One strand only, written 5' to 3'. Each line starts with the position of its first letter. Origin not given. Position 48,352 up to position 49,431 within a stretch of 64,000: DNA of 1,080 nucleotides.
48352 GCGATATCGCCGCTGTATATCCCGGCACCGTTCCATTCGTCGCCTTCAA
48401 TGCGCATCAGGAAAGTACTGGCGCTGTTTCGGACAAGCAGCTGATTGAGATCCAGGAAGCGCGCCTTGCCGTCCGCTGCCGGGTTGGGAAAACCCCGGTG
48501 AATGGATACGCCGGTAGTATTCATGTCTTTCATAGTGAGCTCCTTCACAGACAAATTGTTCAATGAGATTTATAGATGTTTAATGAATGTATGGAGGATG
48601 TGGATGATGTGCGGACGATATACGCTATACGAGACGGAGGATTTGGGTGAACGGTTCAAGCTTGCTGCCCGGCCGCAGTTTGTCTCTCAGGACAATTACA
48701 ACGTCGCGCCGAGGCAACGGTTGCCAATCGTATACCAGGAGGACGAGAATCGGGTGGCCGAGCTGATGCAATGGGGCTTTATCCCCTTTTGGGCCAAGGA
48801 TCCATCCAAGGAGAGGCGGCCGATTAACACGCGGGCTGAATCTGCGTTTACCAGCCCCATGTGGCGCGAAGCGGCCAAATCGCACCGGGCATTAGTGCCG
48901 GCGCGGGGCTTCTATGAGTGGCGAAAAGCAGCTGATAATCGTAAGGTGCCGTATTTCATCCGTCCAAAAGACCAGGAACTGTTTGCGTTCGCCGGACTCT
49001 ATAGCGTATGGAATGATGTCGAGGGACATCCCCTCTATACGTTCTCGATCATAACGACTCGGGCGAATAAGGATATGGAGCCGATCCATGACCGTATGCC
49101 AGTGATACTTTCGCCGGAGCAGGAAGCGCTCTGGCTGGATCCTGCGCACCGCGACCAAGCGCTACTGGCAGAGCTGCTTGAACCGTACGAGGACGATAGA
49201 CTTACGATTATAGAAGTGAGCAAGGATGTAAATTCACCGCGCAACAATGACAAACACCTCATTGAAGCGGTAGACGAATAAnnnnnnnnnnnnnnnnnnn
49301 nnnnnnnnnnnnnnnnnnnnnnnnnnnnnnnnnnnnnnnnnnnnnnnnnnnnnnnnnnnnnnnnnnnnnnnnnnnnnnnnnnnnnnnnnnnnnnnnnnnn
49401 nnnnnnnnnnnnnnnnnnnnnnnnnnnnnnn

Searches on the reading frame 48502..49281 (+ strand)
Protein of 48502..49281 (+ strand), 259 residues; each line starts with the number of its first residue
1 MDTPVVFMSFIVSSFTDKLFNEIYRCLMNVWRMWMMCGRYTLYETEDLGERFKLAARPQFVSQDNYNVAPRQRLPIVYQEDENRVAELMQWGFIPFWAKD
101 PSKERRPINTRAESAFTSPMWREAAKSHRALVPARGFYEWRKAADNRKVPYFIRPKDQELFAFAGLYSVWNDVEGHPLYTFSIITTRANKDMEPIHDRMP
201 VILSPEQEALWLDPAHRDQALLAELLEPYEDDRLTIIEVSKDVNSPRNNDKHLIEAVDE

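Call 10: search_protein_families(library=pfam, proteins=[window:48502-49281:+])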
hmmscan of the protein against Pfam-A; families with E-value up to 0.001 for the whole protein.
window:48502-49281:+ (259 aa): 1 family
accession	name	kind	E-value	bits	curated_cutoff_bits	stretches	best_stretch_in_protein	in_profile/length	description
PF02586.19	SRAP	-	7.7e-75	251.5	27.1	1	36-246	1-214/214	SOS response associated peptidase (SRAP)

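Call 12: find_encoding_contigs(protein=window:48502-49281:+, flank=10000, max_places=6)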
Protein window:48502-49281:+ (259 aa): no gene with exactly this product is on record in the collection.

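Call 15: find_encoding_contigs(protein=window:48607-49281:+, flank=10000, max_places=6)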
Protein window:48607-49281:+ (224 aa): 13 contigs read that carry it; 6 places shown.
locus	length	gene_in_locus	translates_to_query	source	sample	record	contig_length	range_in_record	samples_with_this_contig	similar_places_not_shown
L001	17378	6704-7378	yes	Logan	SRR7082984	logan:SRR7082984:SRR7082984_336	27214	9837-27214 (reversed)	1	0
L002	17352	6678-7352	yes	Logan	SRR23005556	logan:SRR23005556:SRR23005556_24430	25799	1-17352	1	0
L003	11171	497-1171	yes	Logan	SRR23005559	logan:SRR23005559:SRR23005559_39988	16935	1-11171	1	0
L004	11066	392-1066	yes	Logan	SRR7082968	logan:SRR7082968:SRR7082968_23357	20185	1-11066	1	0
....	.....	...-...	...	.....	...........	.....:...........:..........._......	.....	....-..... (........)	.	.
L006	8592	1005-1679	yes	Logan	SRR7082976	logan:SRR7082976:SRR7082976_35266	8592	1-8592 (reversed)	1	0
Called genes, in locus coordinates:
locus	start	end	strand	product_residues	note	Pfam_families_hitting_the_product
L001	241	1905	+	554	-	-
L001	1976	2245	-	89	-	-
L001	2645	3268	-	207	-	-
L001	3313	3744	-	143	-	PF02590:SPOUT_MTase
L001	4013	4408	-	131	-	-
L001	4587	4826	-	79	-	-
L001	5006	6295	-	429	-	PF00817:IMS, PF11798:IMS_HHH (weak), PF11799:IMS_C, PF13438:DUF4113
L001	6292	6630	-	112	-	PF00717:Peptidase_S24 (weak)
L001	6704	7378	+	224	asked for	PF02586:SRAP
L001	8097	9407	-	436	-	PF11258:DUF3048, PF17479:DUF3048_C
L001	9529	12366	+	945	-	PF26449:DUF8128, PF01935:DUF87 (weak)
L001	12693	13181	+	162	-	-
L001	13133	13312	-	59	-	-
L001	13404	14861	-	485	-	PF00749:tRNA-synt_1c, PF19269:Anticodon_2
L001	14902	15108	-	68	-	-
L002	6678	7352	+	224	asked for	PF02586:SRAP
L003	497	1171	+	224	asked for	PF02586:SRAP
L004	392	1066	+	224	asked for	PF02586:SRAP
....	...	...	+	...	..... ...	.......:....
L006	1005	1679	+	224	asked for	PF02586:SRAP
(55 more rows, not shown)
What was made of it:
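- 48607..49281 (+): SRAP (SOS-response-associated peptidase) gene, the left convergent neighbour. Its true start is the Met-Cys at 48607. The 224-aa product is on record in 13 contigs (call 15).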

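Call 77: find_homologous_proteins(query=window:48607-49278:+, max_evalue=1e-30)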
Query window:48607-49278:+ (224 aa): 7497 proteins with E <= 1e-30 among 8000 candidates; the best 120 are listed.
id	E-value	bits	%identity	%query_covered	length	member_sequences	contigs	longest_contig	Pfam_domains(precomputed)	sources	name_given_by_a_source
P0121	8.6e-150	515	100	100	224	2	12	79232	PF02586.20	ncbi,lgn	-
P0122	4.2e-105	368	71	99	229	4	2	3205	PF02586.20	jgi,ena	-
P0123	2.4e-104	366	70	99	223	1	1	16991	PF02586.20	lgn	-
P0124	1.1e-100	354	70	99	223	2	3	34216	PF02586.20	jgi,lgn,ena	-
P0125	2.9e-100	353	69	99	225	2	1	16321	PF02586.20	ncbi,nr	ncbi:MAG TPA: SOS response-associated peptidase [Ktedonobacteraceae bacterium]|nr:SOS response-assoc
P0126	9.1e-99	348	68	99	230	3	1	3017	PF02586.20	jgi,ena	-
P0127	3.2e-98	346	67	99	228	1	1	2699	PF02586.20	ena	-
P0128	5.1e-98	345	67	100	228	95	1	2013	PF02586.20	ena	-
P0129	3.4e-97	343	67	100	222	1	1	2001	PF02586.20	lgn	-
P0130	3.7e-97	342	66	100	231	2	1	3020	PF02586.20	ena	-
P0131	7.0e-97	342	65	99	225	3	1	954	PF02586.20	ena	-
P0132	7.2e-97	341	66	100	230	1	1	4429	PF02586.20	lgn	-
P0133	1.3e-96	341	69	99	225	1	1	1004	PF02586.20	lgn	-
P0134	1.7e-96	340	66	100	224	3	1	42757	PF02586.20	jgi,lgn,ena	-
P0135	2.2e-96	340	67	99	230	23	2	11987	PF02586.20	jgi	jgi:putative SOS response-associated peptidase YedK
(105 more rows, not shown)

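Call 78: find_encoding_contigs(protein=P0123, flank=6000, max_places=2)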
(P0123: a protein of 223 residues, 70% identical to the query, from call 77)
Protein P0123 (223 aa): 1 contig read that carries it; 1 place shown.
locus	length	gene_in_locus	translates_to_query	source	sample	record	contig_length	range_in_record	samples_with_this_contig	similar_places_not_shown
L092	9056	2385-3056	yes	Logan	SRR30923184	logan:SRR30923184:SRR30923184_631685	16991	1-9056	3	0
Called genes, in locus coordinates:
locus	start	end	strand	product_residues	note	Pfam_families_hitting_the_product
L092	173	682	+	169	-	-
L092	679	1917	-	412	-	PF00817:IMS, PF11799:IMS_C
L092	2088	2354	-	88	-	-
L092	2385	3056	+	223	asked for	PF02586:SRAP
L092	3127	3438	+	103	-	-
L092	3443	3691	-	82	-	-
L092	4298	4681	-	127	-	PF00072:Response_reg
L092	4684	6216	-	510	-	PF00989:PAS (weak), PF13426:PAS_9 (weak), PF00512:HisKA, PF02518:HATPase_c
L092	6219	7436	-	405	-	PF11258:DUF3048, PF17479:DUF3048_C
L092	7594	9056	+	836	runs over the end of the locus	PF26449:DUF8128, PF02534:T4SS-DNA_transf (faint), PF01935:DUF87, PF10412:TrwB_AAD_bind (weak), PF12696:TraG-D_C (faint)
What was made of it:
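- L092 has SRAP in the same place as here and still keeps HK-RR (call 78).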

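Call 79: find_encoding_contigs(protein=P0124, flank=6000, max_places=2)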
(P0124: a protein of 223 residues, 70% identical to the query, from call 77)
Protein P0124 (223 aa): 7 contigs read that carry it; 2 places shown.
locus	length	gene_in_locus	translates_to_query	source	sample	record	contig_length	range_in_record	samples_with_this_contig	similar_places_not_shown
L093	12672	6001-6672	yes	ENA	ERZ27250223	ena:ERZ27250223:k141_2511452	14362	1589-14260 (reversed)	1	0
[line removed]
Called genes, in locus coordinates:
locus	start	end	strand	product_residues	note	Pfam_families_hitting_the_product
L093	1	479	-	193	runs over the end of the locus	?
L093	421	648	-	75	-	-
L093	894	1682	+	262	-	PF13814:Replic_Relax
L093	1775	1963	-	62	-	-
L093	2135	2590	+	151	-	-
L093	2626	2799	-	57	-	PF07411:DUF1508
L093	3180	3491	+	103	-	-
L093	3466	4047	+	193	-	-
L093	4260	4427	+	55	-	-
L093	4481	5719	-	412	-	PF00817:IMS, PF11799:IMS_C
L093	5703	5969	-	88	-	-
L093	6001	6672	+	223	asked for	PF02586:SRAP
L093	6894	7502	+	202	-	-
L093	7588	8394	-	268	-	PF00535:Glycos_transf_2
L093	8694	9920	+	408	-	PF01943:Polysacc_synt, PF13440:Polysacc_synt_3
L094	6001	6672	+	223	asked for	PF02586:SRAP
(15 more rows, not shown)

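Call 80: find_encoding_contigs(protein=P0125, flank=6000, max_places=2)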
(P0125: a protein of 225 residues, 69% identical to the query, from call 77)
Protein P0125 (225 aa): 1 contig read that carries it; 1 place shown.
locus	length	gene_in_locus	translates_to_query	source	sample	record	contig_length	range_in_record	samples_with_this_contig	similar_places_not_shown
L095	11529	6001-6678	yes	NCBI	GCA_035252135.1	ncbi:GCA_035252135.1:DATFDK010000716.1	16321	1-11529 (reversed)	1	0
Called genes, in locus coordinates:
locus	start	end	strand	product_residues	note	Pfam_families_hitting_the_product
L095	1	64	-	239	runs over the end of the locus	PF08281:Sigma70_r4_2 (weak)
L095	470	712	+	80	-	-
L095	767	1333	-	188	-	PF06114:Peptidase_M78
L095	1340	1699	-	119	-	PF13560:HTH_31 (weak), PF01381:HTH_3 (weak)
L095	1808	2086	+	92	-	PF14452:Multi_ubiq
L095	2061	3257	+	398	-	PF20590:DUF6791, PF00899:ThiF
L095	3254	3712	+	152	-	PF20137:BubE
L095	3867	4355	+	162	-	-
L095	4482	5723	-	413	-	PF00817:IMS, PF11799:IMS_C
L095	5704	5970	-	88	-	-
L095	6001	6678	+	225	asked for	PF02586:SRAP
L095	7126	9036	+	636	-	PF01555:N6_N4_Mtase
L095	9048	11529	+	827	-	PF04851:ResIII, PF00270:DEAD (weak)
